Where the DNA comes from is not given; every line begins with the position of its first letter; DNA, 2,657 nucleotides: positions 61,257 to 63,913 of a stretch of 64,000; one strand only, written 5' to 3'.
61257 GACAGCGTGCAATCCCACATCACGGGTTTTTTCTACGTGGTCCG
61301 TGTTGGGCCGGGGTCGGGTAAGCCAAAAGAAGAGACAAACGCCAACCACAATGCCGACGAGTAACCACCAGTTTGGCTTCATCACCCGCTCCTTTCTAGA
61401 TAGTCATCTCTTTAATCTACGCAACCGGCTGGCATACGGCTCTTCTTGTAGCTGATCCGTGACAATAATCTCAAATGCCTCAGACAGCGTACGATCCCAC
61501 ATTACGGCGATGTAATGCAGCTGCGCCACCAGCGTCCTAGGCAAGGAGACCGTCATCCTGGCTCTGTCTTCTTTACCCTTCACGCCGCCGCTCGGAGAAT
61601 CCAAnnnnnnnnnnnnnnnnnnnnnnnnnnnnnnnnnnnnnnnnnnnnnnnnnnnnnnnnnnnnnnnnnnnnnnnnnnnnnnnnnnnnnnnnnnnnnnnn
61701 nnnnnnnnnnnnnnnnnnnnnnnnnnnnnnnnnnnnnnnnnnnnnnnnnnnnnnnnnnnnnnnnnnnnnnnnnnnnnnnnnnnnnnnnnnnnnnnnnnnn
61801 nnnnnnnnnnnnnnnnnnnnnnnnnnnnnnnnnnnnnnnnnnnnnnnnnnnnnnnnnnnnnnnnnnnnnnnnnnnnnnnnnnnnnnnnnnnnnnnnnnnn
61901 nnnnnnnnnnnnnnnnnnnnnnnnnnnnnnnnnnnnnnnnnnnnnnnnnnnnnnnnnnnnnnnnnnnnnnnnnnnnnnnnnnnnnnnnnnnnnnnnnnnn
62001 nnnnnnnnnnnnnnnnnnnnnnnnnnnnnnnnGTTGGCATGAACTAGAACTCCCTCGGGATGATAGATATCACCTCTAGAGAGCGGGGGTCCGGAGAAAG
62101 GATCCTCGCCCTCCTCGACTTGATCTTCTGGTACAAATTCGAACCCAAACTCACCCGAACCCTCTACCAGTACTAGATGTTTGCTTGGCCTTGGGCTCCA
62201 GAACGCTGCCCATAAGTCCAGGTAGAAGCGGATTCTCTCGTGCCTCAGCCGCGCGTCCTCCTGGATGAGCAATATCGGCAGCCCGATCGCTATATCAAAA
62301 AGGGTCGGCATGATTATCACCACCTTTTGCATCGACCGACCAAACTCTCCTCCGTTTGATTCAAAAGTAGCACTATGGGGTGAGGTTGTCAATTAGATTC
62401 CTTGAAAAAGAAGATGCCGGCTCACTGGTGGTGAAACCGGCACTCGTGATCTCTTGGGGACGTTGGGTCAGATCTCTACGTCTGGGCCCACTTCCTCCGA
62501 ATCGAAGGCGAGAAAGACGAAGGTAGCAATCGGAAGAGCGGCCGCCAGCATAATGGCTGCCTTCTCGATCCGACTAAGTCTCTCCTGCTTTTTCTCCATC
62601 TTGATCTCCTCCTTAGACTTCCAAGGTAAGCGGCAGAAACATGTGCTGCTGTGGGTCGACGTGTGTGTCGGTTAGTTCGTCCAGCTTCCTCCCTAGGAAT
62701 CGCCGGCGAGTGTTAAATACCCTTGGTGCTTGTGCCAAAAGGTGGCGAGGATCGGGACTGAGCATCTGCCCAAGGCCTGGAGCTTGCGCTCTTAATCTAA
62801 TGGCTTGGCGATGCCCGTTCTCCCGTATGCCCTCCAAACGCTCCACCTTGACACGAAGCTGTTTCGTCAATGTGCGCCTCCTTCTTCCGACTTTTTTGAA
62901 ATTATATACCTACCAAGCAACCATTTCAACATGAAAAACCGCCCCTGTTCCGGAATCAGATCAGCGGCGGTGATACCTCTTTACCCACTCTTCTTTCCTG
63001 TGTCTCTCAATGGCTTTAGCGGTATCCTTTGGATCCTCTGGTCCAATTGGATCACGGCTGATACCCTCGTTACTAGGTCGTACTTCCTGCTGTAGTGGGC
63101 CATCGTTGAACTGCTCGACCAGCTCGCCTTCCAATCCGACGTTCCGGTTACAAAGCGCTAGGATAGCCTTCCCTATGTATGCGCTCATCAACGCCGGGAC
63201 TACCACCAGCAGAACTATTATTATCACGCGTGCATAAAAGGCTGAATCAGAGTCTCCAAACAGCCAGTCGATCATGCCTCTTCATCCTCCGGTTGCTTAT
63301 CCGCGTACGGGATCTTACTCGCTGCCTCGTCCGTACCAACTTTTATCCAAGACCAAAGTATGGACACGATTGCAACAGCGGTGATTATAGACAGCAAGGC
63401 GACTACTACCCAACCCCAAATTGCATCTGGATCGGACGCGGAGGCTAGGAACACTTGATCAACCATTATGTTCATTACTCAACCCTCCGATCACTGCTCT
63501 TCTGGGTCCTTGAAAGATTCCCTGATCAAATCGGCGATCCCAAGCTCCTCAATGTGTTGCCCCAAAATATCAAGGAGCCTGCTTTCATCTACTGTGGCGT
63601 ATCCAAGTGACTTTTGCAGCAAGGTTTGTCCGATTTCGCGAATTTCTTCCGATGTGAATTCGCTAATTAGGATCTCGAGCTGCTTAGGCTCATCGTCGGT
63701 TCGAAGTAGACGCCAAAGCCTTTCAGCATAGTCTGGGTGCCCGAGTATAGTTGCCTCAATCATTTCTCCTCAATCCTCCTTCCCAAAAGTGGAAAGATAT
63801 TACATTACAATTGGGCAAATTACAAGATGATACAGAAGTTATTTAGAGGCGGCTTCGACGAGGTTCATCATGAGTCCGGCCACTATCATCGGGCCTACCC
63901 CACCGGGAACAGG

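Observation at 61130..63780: Compact GC-richer cluster of small minus-strand genes with a tandem-duplicated [small TM peptide + partner + RHH] module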

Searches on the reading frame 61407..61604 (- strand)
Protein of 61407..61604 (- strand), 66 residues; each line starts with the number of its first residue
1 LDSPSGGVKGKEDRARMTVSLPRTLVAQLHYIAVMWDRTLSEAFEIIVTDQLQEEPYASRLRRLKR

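Call 6: search_protein_families(library=pfam, proteins=[window:61407-61604:-], max_evalue=1)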
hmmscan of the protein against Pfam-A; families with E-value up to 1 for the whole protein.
window:61407-61604:- (66 aa): 0 families

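Call 8: search_protein_families(library=phrogs, proteins=[window:61407-61604:-], max_evalue=0.1)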
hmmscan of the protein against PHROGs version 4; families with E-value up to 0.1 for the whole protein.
window:61407-61604:- (66 aa): 2 families
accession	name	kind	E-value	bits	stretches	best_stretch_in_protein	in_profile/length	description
phrog_2639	-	transcription regulation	0.0028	18.8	1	11-56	34-79/91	Arc-like repressor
phrog_582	-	transcription regulation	0.027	15.8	1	9-56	52-99/105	Arc-like repressor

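Call 9: search_protein_families(library=ncbifam, proteins=[window:61407-61604:-], max_evalue=0.1)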
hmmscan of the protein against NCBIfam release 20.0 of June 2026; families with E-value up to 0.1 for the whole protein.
window:61407-61604:- (66 aa): 0 families

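Call 10: search_protein_families(library=padloc, proteins=[window:61407-61604:-], max_evalue=0.1)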
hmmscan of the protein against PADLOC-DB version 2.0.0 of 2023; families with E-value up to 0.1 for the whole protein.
window:61407-61604:- (66 aa): 0 families

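Call 31: search_solved_structures(query=window:61407-61604:-, max_evalue=10, show_alignments=3)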
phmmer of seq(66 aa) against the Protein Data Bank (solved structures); distinct sequences matched with E-value up to 10: 4.
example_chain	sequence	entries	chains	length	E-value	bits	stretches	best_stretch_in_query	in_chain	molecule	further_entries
8up5_P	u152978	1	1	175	0.18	15.4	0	5-38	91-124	KEOPS complex subunit Pcc1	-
4me7_E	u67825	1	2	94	0.66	13.6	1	13-49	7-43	Antitoxin EndoAI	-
7m3p_A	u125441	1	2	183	1.3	12.7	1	27-50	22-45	Xrcc4-Spc110p(164-207)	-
3sr2_A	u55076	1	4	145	1.4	12.6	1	28-50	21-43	DNA repair protein XRCC4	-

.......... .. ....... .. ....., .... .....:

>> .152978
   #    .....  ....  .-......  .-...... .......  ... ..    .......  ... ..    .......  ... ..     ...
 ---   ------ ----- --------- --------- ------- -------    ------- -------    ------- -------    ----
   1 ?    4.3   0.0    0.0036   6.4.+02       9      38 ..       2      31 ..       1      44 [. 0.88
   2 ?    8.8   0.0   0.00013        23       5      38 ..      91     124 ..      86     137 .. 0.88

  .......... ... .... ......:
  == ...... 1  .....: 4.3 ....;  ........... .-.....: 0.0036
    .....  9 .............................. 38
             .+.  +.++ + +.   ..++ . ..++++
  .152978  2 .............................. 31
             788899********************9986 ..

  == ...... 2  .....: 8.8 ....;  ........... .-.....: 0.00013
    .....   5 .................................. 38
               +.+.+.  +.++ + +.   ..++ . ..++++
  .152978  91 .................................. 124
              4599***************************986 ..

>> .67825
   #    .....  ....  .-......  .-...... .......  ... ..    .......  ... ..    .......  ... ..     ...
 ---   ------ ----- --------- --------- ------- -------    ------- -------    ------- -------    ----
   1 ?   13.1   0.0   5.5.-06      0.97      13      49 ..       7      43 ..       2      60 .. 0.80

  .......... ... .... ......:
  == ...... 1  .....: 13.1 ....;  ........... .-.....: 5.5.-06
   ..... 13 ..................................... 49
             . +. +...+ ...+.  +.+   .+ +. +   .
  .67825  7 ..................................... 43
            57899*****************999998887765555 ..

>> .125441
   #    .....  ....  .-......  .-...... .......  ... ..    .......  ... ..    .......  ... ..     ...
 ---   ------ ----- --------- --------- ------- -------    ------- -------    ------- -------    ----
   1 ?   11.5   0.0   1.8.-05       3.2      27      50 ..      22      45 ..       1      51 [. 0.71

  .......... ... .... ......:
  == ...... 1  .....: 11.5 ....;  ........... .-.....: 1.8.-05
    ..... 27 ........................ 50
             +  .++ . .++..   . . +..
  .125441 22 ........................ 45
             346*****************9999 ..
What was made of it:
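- On Ribbon-helix-helix regulators: PDB EndoAI at E 0.66 (call 31).
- Closest known: Ribbon-helix-helix. Same: Its best hits are two PHROG 'Arc-like repressor' families and an in-register alignment to the EndoAI RHH (calls 8, 31).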

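Call 52: search_protein_families(library=pfam, proteins=[window:61407-61583:-], max_evalue=10)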
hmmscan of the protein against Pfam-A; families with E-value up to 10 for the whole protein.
seq(59 aa): 0 families

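Call 71: search_dna_similar(query=window:61407-61583:-, collection=phages, mode=protein, max_evalue=10, max_rows=10)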
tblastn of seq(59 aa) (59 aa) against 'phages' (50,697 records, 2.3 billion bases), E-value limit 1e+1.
Records with a match: 5; places in all: 5; records where one place covers at least 80% of the query: 0.
Best place of each record, by identity: <60% 5.
By first word of the organism name: Gordonia 3; Bradyrhizobium 1; Bacteriophage 1.
By host as written in the record: Gordonia terrae 3612 3; Bradyrhizobium diazoefficiens USDA 122 1; - 1.
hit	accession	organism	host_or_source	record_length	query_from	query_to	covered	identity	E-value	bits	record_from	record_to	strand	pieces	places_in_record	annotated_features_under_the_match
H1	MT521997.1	Gordonia phage Upyo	Gordonia terrae 3612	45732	19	58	68%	36.6%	3e+0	30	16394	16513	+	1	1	18: minor tail protein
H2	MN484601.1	Gordonia phage Sixama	Gordonia terrae 3612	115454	16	57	71%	33.3%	7e+0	29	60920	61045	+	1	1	99: minor tail protein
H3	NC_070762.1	Gordonia phage Sixama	Gordonia terrae 3612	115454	16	57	71%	33.3%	7e+0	29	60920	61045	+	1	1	99: minor tail protein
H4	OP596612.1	Bradyrhizobium phage ppBdUSDA122-1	Bradyrhizobium diazoefficiens USDA 122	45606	29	58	51%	43.3%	6e+0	29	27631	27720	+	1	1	hypothetical protein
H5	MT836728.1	Bacteriophage sp.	human fecal samples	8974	9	34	44%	46.2%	9e+0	29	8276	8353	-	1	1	record has no annotation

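Call 72: search_dna_similar(query=window:61407-61583:-, collection=plasmids, mode=protein, max_evalue=10, max_rows=10)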
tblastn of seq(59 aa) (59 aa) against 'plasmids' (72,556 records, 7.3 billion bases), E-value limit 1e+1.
Records with a match: 2; places in all: 2; records where one place covers at least 80% of the query: 0.
Best place of each record, by identity: <60% 2.
By first word of the organism name: Trichormus 2.
By predicted mobility (MOB-suite, as given by PLSDB): conjugative 2.
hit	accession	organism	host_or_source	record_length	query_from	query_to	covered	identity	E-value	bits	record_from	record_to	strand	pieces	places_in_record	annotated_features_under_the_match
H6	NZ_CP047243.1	Trichormus variabilis 0441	cell culture,thermal spring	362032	1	36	61%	41.7%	3e+0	32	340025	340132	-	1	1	hypothetical protein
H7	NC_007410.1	Trichormus variabilis ATCC 29413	-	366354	1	36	61%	41.7%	3e+0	32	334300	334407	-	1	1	hypothetical protein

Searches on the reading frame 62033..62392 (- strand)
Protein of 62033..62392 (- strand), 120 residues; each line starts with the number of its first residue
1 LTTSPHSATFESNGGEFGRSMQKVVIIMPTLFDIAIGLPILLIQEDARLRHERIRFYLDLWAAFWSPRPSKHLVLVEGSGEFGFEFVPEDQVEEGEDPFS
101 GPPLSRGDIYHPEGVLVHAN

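Call 6: search_protein_families(library=pfam, proteins=[window:62033-62392:-], max_evalue=1)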
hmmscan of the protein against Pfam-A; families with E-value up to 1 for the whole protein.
window:62033-62392:- (120 aa): 0 families

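Call 8: search_protein_families(library=phrogs, proteins=[window:62033-62392:-], max_evalue=0.1)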
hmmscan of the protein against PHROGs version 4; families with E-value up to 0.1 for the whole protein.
window:62033-62392:- (120 aa): 0 families

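Call 9: search_protein_families(library=ncbifam, proteins=[window:62033-62392:-], max_evalue=0.1)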
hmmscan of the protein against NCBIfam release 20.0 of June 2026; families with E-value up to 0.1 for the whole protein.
window:62033-62392:- (120 aa): 0 families

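Call 10: search_protein_families(library=padloc, proteins=[window:62033-62392:-], max_evalue=0.1)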
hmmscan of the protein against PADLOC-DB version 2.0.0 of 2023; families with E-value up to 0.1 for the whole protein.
window:62033-62392:- (120 aa): 0 families

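Call 86: search_solved_structures(query=A11, max_evalue=5, show_alignments=1)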
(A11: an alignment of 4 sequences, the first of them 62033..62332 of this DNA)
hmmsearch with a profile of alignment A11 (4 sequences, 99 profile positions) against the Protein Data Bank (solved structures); distinct sequences matched with E-value up to 5: 1.
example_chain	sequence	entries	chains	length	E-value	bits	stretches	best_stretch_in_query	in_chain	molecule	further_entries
3n58_A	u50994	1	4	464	0.74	13.4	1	42-91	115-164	Adenosylhomocysteinase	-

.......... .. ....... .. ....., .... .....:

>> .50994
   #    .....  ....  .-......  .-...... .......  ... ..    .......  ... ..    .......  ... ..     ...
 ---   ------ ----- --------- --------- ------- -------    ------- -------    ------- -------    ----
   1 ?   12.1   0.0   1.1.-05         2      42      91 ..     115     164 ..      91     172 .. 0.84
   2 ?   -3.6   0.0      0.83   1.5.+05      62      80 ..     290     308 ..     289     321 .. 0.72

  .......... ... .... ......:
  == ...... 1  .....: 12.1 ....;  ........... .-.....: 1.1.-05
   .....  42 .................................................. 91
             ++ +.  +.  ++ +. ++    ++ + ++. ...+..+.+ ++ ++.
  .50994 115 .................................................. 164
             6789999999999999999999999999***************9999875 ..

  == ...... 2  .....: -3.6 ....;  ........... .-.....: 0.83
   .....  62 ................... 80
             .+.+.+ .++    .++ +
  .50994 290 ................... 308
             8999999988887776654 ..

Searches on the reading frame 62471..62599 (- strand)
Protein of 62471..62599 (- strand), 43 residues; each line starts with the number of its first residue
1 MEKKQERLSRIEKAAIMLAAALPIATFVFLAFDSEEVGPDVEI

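Call 6: search_protein_families(library=pfam, proteins=[window:62471-62599:-], max_evalue=1)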
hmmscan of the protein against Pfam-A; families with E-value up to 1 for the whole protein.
window:62471-62599:- (43 aa): 1 family
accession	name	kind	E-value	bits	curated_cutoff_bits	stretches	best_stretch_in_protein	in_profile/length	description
PF11992.13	TgpA_N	-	0.031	13.7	30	1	7-32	156-181/333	TgpA N-terminal domain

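Call 8: search_protein_families(library=phrogs, proteins=[window:62471-62599:-], max_evalue=0.1)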
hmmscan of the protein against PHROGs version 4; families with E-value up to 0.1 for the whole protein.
window:62471-62599:- (43 aa): 1 family
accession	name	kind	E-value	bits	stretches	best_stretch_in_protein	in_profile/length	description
phrog_37352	-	unknown function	0.053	14.4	1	17-31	13-27/32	-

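Call 9: search_protein_families(library=ncbifam, proteins=[window:62471-62599:-], max_evalue=0.1)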
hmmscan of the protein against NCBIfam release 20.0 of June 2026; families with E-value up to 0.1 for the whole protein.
window:62471-62599:- (43 aa): 0 families

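Call 10: search_protein_families(library=padloc, proteins=[window:62471-62599:-], max_evalue=0.1)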
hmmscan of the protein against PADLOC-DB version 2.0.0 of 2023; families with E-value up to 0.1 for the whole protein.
window:62471-62599:- (43 aa): 0 families

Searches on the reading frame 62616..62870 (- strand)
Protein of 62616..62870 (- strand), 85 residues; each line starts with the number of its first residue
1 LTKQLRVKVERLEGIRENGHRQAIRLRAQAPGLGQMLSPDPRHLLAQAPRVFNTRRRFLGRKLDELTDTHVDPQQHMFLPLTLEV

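Call 6: search_protein_families(library=pfam, proteins=[window:62616-62870:-], max_evalue=1)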
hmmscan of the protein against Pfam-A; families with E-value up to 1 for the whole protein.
window:62616-62870:- (85 aa): 0 families

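Call 8: search_protein_families(library=phrogs, proteins=[window:62616-62870:-], max_evalue=0.1)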
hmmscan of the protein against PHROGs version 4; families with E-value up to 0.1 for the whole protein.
window:62616-62870:- (85 aa): 0 families

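Call 9: search_protein_families(library=ncbifam, proteins=[window:62616-62870:-], max_evalue=0.1)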
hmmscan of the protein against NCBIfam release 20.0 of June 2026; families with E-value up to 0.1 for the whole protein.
window:62616-62870:- (85 aa): 1 family
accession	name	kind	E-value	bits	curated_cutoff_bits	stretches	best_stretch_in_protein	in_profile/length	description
TIGR02265.1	Mxa_TIGR02265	subfamily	0.1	12.4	25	0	34-71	98-135/184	TIGR02265 family protein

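Call 10: search_protein_families(library=padloc, proteins=[window:62616-62870:-], max_evalue=0.1)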
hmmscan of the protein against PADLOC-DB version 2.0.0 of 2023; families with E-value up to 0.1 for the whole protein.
window:62616-62870:- (85 aa): 0 families

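Call 85: search_solved_structures(query=A10, max_evalue=5, show_alignments=1)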
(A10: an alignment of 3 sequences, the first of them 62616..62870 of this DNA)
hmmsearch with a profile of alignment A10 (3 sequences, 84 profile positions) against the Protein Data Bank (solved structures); distinct sequences matched with E-value up to 5: 0.

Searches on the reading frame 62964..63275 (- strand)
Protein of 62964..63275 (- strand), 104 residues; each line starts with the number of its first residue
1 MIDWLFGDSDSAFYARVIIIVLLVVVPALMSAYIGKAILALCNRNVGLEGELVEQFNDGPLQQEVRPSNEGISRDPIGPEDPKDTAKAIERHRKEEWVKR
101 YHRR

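Call 6: search_protein_families(library=pfam, proteins=[window:62964-63275:-], max_evalue=1)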
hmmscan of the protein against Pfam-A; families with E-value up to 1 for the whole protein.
window:62964-63275:- (104 aa): 0 families

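Call 8: search_protein_families(library=phrogs, proteins=[window:62964-63275:-], max_evalue=0.1)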
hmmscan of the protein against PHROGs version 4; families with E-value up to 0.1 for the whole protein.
window:62964-63275:- (104 aa): 1 family
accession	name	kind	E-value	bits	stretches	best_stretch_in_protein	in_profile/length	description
phrog_22418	-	unknown function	0.017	15.9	1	30-51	5-27/37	-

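Call 9: search_protein_families(library=ncbifam, proteins=[window:62964-63275:-], max_evalue=0.1)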
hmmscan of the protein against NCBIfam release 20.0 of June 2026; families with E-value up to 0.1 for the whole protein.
window:62964-63275:- (104 aa): 0 families

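Call 10: search_protein_families(library=padloc, proteins=[window:62964-63275:-], max_evalue=0.1)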
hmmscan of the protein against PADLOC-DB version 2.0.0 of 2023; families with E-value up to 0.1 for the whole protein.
window:62964-63275:- (104 aa): 0 families

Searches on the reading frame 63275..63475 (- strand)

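Call 6: search_protein_families(library=pfam, proteins=[window:63275-63475:-], max_evalue=1)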
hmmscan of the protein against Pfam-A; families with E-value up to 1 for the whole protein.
window:63275-63475:- (67 aa): 2 families
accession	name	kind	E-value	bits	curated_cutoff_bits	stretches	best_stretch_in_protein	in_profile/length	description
PF15681.10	LAX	-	0.032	13.5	27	1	23-46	13-36/350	Lymphocyte activation family X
PF20381.4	Rv1476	-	0.15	12.3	26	1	7-43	111-147/156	Membrane protein Rv1476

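Call 8: search_protein_families(library=phrogs, proteins=[window:63275-63475:-], max_evalue=0.1)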
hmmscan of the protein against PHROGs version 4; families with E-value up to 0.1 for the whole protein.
window:63275-63475:- (67 aa): 0 families

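Call 9: search_protein_families(library=ncbifam, proteins=[window:63275-63475:-], max_evalue=0.1)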
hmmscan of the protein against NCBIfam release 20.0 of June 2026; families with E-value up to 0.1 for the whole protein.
window:63275-63475:- (67 aa): 0 families

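Call 10: search_protein_families(library=padloc, proteins=[window:63275-63475:-], max_evalue=0.1)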
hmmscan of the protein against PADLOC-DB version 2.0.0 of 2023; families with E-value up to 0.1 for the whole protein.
window:63275-63475:- (67 aa): 0 families

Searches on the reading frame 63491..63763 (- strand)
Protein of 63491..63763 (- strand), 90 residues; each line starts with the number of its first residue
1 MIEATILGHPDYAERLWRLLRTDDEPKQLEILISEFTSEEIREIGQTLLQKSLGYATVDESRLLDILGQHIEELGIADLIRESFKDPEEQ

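Call 6: search_protein_families(library=pfam, proteins=[window:63494-63763:-], max_evalue=1)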
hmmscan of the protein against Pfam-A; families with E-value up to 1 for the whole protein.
window:63494-63763:- (90 aa): 0 families

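Call 8: search_protein_families(library=phrogs, proteins=[window:63494-63763:-], max_evalue=0.1)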
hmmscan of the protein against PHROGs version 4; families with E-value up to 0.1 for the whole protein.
window:63494-63763:- (90 aa): 0 families

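Call 9: search_protein_families(library=ncbifam, proteins=[window:63494-63763:-], max_evalue=0.1)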
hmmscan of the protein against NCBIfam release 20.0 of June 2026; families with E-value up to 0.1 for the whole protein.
window:63494-63763:- (90 aa): 0 families

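Call 10: search_protein_families(library=padloc, proteins=[window:63494-63763:-], max_evalue=0.1)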
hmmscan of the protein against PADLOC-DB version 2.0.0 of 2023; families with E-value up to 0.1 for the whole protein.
window:63494-63763:- (90 aa): 0 families

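Call 11: find_encoding_contigs(protein=window:63491-63763:-, flank=10000, max_places=10)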
Protein window:63491-63763:- (90 aa): 1 contig read that carries it; 1 place shown.
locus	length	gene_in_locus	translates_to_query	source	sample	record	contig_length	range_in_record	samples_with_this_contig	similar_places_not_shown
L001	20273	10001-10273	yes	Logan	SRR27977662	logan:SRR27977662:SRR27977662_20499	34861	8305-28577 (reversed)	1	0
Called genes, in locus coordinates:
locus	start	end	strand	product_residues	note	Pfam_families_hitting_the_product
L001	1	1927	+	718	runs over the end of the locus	PF02739:5_3_exonuc_N, PF01367:5_3_exonuc, PF00476:DNA_pol_A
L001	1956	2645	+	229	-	PF06790:UPF0259, PF06161:DUF975 (weak)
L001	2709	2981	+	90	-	-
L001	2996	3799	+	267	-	PF00561:Abhydrolase_1, PF12697:Abhydrolase_6 (weak)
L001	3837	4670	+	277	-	PF01149:Fapy_DNA_glyco, PF06831:H2TH, PF06827:zf-FPG_IleRS (weak)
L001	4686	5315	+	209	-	PF01209:Ubie_methyltran (weak), PF13489:Methyltransf_23, PF05724:TPMT (faint), PF03848:TehB, PF13847:Methyltransf_31, PF08241:Methyltransf_11, PF08242:Methyltransf_12, PF13649:Methyltransf_25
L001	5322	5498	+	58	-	-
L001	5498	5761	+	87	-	-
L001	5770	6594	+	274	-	PF01149:Fapy_DNA_glyco, PF06831:H2TH, PF06827:zf-FPG_IleRS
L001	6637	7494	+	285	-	PF13641:Glyco_tranf_2_3, PF00535:Glycos_transf_2, PF10111:Glyco_tranf_2_2, PF13632:Glyco_trans_2_3 (weak)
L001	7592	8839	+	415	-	PF20706:GT4-conflict (faint), PF13439:Glyco_transf_4, PF13579:Glyco_trans_4_4, PF00534:Glycos_transf_1, PF13692:Glyco_trans_1_4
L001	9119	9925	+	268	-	PF00763:THF_DHG_CYH, PF02882:THF_DHG_CYH_C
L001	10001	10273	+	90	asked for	-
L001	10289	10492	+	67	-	-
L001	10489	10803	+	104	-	-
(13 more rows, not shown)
